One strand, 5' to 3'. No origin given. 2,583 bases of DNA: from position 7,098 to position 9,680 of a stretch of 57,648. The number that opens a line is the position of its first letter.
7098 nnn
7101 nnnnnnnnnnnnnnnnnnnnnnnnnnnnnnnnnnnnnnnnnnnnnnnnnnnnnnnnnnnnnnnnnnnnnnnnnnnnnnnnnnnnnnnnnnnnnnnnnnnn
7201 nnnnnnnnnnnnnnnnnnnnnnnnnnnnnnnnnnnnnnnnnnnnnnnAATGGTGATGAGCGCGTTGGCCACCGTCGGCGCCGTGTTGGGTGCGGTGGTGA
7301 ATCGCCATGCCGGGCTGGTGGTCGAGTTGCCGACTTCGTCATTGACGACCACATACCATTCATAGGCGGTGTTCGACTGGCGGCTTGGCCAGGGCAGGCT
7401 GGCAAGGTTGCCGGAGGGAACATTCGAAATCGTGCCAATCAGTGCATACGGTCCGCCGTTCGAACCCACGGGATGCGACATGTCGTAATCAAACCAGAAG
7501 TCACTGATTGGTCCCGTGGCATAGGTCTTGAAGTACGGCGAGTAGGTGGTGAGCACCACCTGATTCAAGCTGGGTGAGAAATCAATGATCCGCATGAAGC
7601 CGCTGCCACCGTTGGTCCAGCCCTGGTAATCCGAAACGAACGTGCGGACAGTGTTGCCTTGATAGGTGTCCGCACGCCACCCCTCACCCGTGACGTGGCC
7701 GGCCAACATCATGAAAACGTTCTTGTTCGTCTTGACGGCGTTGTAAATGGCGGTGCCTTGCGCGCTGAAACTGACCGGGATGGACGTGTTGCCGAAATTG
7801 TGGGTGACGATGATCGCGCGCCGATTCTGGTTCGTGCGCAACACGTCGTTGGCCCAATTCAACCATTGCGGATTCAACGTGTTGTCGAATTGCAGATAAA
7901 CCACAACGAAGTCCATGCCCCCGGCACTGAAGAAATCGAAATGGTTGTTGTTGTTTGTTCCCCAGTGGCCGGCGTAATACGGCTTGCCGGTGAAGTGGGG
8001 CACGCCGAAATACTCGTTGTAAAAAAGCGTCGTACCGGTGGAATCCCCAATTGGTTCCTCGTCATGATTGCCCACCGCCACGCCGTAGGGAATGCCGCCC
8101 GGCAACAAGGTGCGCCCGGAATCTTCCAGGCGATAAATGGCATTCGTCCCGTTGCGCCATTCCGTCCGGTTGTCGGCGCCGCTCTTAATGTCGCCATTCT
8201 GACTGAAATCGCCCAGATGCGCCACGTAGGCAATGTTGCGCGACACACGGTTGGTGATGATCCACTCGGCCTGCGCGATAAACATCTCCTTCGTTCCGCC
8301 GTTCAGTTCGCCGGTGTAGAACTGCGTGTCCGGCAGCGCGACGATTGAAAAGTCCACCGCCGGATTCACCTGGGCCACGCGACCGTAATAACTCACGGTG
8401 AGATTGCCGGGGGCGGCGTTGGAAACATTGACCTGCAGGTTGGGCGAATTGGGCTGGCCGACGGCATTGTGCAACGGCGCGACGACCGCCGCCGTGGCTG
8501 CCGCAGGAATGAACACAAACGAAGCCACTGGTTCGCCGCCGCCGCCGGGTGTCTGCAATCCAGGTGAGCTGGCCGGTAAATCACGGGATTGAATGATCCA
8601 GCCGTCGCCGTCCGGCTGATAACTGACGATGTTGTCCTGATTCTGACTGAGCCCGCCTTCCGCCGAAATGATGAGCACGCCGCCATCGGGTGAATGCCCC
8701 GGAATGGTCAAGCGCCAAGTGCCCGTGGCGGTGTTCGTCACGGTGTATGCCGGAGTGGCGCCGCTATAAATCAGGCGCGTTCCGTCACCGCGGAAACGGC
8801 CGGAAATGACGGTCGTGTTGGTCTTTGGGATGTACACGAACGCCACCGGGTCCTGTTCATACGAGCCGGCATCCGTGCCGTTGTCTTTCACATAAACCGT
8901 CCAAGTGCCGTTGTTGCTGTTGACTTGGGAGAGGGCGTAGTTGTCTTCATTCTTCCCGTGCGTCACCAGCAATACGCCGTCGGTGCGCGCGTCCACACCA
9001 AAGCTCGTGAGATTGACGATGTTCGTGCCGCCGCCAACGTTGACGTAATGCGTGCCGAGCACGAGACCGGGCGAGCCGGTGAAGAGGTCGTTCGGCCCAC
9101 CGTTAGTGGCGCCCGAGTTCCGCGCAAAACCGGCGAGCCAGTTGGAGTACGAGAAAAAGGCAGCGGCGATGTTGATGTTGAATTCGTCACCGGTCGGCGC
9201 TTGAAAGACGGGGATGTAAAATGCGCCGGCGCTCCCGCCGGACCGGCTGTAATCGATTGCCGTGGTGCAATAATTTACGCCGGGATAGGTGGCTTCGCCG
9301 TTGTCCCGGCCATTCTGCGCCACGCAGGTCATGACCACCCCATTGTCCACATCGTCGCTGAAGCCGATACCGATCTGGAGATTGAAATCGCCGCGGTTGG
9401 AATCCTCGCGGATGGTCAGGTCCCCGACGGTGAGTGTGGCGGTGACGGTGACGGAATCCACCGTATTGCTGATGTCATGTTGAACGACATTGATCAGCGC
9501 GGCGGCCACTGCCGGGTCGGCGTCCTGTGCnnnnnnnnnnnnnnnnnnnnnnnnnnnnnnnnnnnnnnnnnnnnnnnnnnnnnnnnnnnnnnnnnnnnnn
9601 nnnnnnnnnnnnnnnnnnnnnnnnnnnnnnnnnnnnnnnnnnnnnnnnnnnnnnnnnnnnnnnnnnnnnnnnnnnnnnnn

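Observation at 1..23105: A 23-kb GntR-associated locus combines secreted phosphodiesterases, giant exoproteins, pseudopilin-like proteins and a glycerol-3-phosphate import/oxidation module. It is a candidate glycerophosphodiester-polymer utilisation system.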

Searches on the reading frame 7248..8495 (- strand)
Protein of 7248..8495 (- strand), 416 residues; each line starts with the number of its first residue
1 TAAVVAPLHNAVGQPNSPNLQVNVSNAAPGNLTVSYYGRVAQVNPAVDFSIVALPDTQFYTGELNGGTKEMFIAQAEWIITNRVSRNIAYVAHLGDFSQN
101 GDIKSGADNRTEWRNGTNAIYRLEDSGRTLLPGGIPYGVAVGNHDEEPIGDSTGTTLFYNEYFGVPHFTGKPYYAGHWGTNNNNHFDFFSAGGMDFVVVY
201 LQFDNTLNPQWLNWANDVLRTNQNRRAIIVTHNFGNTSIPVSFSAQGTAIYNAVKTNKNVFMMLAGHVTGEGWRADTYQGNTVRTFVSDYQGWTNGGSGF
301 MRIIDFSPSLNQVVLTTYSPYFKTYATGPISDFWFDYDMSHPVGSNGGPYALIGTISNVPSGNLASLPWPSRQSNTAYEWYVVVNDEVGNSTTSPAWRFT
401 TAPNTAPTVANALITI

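Call 61: search_solved_structures(query=A4, max_evalue=10, show_alignments=3)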
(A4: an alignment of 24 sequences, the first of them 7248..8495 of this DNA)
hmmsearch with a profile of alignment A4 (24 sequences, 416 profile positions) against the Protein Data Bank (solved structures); distinct sequences matched with E-value up to 10: 0.

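Call 63: search_protein_families(library=pfam, alignment_id=A4, max_evalue=1)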
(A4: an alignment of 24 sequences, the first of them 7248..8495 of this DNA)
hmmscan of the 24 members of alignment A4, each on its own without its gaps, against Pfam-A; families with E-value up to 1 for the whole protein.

A. member 1, window:7248-8495:- (416 aa): 1 family
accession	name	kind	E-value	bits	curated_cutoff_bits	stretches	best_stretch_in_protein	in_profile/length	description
PF25788.1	Ig_Rha78A_N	-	0.11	13.2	27.4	1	365-402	62-102/105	Rha78A-like, N-terminal immunoglobulin domain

B. families by the number of members that match (of 24 scanned): 11 families
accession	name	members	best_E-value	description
PF00149.33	Metallophos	12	2.9e-10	Calcineurin-like phosphoesterase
PF19081.6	Ig_7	8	0.0071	Ig-like domain CHU_C associated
PF16656.11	Pur_ac_phosph_N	5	0.00021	Purple acid Phosphatase, N-terminal domain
PF25788.1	Ig_Rha78A_N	4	0.0037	Rha78A-like, N-terminal immunoglobulin domain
PF00041.27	fn3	3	0.056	Fibronectin type III domain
PF17963.7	Big_9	2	5.2e-28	Bacterial Ig domain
PF17892.7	Cadherin_5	2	2.2e-18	Cadherin-like domain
PF17803.7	Cadherin_4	1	1.7e-18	Bacterial cadherin-like domain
PF16184.11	Cadherin_3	1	0.00048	Cadherin-like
PF18884.5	TSP3_bac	1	0.0041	Bacterial TSP3 repeat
PF06701.19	MIB_HERC2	1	0.7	Mib_herc2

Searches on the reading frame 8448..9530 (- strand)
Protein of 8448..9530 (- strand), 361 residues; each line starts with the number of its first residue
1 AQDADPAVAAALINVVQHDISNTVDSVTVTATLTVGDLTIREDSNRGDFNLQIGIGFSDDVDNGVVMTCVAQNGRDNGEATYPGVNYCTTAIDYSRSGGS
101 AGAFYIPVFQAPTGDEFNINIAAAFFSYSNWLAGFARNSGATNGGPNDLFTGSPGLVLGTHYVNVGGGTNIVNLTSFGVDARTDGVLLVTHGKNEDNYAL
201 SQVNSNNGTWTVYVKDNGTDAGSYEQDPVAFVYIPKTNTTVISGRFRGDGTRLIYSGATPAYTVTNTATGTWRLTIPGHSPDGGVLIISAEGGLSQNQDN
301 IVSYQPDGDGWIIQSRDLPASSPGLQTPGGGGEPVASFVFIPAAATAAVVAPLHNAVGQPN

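Call 52: predict_structure(alignment_id=A3)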
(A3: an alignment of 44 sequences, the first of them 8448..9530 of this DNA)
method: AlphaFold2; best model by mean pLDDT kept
length: 361 residues; sequences in the alignment: 44
mean_pLDDT: 89.4   pTM: 0.89
mean pLDDT of the five models: 89.4, 87.3, 85.6, 83.4, 83.1
residues with pLDDT >= 90: 242; 70-90: 96; 50-70: 13; < 50: 10
segments of 3 or more residues with pLDDT < 50: 1-3, 346-349
pLDDT, mean of each block of 10 residues (from residue 1): 66 90 87 90 86 82 96 79 82 90 92 83 96 94 86 97 95 98 98 93 97 92 90 96 97 96 97 97 96 91 96 94 89 97 65 55 48
secondary structure, 60 per line:
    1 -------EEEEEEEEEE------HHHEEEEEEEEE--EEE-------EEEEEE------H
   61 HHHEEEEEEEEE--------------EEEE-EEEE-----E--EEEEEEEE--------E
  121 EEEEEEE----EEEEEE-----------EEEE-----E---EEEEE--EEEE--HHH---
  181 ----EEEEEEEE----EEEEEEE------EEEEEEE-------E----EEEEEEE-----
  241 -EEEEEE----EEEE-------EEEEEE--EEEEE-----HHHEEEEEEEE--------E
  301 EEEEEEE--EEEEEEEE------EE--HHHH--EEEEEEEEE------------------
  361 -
elements in order: E8-17 E27-35 E38-40 E48-53 H60-63 E64-72 E87-90 E92-95 E104-111 E120-127 E132-137 E149-152 E162-166 E169-172 E185-192 E197-203 E210-216 E229-235 E242-247 E252-255 E263-268 E271-275 E284-291 E300-307 E310-317 H328-331 E334-342

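Call 55: fold_search(model_id=the predicted structure, library=pdb)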
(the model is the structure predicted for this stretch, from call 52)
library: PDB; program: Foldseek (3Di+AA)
matches with E <= 10: 369; with E <= 0.001: 0
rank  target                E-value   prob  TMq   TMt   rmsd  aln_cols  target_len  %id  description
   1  5kca                  1.1e-02  0.38  0.30  0.17  11.7       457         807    9  Crystal structure of the Cbln1 C1q domain trimer in complex with the amino-terminal domain (ATD) of iGluR Delta-2 (GluD2 (released 2016-07-27)
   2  6s7o_E                1.1e-01  0.04  0.11  0.08  21.2       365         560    8  Cryo-EM structure of human oligosaccharyltransferase complex OST-A (released 2019-12-18)
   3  4dou                  2.5e-01  0.12  0.30  0.28  14.2       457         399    9  Crystal Structure of a Single-chain Trimer of Human Adiponectin Globular Domain (released 2012-02-29)
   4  8jkt_A                2.8e-01  0.02  0.09  0.05  17.6       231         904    8  Crystal structure of feline aminopeptidase N ectodomain (released 2024-06-05)
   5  8w20_C                3.3e-01  0.08  0.13  0.12  16.6       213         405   15  Umb1 umbrella toxin particle (released 2024-04-17)
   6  4qhw                  3.3e-01  0.03  0.14  0.13  23.3       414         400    8  Crystal structure of a putative two-domain sugar hydrolase (BACCAC_02064) from Bacteroides caccae ATCC 43185 at 1.35 A r (released 2014-07-23)
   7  8jkt_C                3.3e-01  0.02  0.09  0.05  18.1       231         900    9  Crystal structure of feline aminopeptidase N ectodomain (released 2024-06-05)
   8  6phu                  3.5e-01  0.04  0.14  0.09  20.5       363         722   10  SpAga wild type apo structure (released 2019-10-02)
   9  8w20_G                3.7e-01  0.05  0.13  0.18  15.0       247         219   13  Umb1 umbrella toxin particle (released 2024-04-17)
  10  7vpp_A                3.9e-01  0.01  0.08  0.05  19.4       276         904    8  Structures of a deltacoronavirus spike protein bound to porcine and human receptors indicate the risk of virus adaptat (released 2022-03-16)
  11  9xqd_L                4.3e-01  0.06  0.20  0.18  12.8       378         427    9  The structure of outer peripheral region in the phage phiKZ baseplate complex (released 2026-02-11)
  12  3n7m                  4.6e-01  0.01  0.10  0.09  21.9       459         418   10  Crystal structure of W1252A mutant of HCR D/C VPI 5995 (released 2010-09-08)
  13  9d93_Pa               5.1e-01  0.02  0.11  0.07  29.7       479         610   10  Mycobacteriophage Bxb1 tail tip - Composite map and model (released 2024-09-25)
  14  8jkt_B                5.1e-01  0.02  0.09  0.05  18.9       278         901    8  Crystal structure of feline aminopeptidase N ectodomain (released 2024-06-05)
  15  5yrc                  5.7e-01  0.13  0.17  0.23  10.2       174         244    6  Crystal Structure of Oxidized Cypovirus Polyhedra R13A/E73C/Y83C Mutant (released 2018-02-21)
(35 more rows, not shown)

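Call 59: fold_search(model_id=the predicted structure, library=viral)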
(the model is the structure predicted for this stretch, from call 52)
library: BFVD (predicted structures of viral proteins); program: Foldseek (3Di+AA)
matches with E <= 10: 488; with E <= 0.001: 2
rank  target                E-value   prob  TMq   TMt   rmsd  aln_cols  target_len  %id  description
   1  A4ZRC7                1.6e-08  1.00  0.39  0.12  24.3       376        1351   11  Tail fiber [Synechococcus phage Syn5]
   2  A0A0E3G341            7.5e-05  1.00  0.36  0.19   9.7       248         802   14  Tail fiber [Synechococcus phage ACG-2014f]
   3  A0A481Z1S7            1.2e-03  1.00  0.23  0.43   2.6       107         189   15  Uncharacterized protein [Mimivirus LCMiAC01]
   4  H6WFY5                1.2e-03  0.72  0.21  0.11  26.2       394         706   11  Virion structural protein and packaging [Cyanophage S-TIM5]
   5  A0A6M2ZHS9            1.4e-03  0.66  0.21  0.09  26.1       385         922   10  Concanavalin A-like lectin/glucanase [Synechococcus phage S-SCSM1]
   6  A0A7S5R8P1            2.9e-03  0.82  0.22  0.32  34.5       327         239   12  (no name in the UniProt tables at hand)
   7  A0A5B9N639            6.8e-03  1.00  0.22  0.13   3.5       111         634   17  (no name in the UniProt tables at hand)
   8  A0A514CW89            7.6e-03  0.93  0.21  0.09  18.5       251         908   11  Putative tail fiber protein [Achromobacter phage vB_AxyP_19-32_Axy24]
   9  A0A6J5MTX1            8.0e-03  0.97  0.21  0.45  15.3       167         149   15  Uncharacterized protein [uncultured Caudovirales phage]
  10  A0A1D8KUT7            8.0e-03  0.18  0.19  0.11  32.1       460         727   12  Tail fiber protein [Synechococcus phage S-CAM7]
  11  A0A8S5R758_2          8.4e-03  0.38  0.22  0.09  34.8       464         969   14  Tail protein [virus sp. ctee23]
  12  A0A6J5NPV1            8.9e-03  0.30  0.17  0.07  23.9       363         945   14  Collagen triple helix repeat [uncultured Caudovirales phage]
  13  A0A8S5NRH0            8.9e-03  0.18  0.16  0.17  22.1       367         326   10  Uncharacterized protein [Podoviridae sp. ctdDI2]
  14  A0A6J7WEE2            1.1e-02  0.35  0.22  0.13  47.9       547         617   12  Uncharacterized protein [uncultured Caudovirales phage]
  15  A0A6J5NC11            1.4e-02  0.96  0.22  0.22  18.1       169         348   12  Uncharacterized protein [uncultured Caudovirales phage]
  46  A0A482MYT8            1.0e-01  0.92  0.20  0.08   4.3       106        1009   13  Glycosyl hydrolases family 28 [Escherichia phage vB_EcoM_KWBSE43-6]
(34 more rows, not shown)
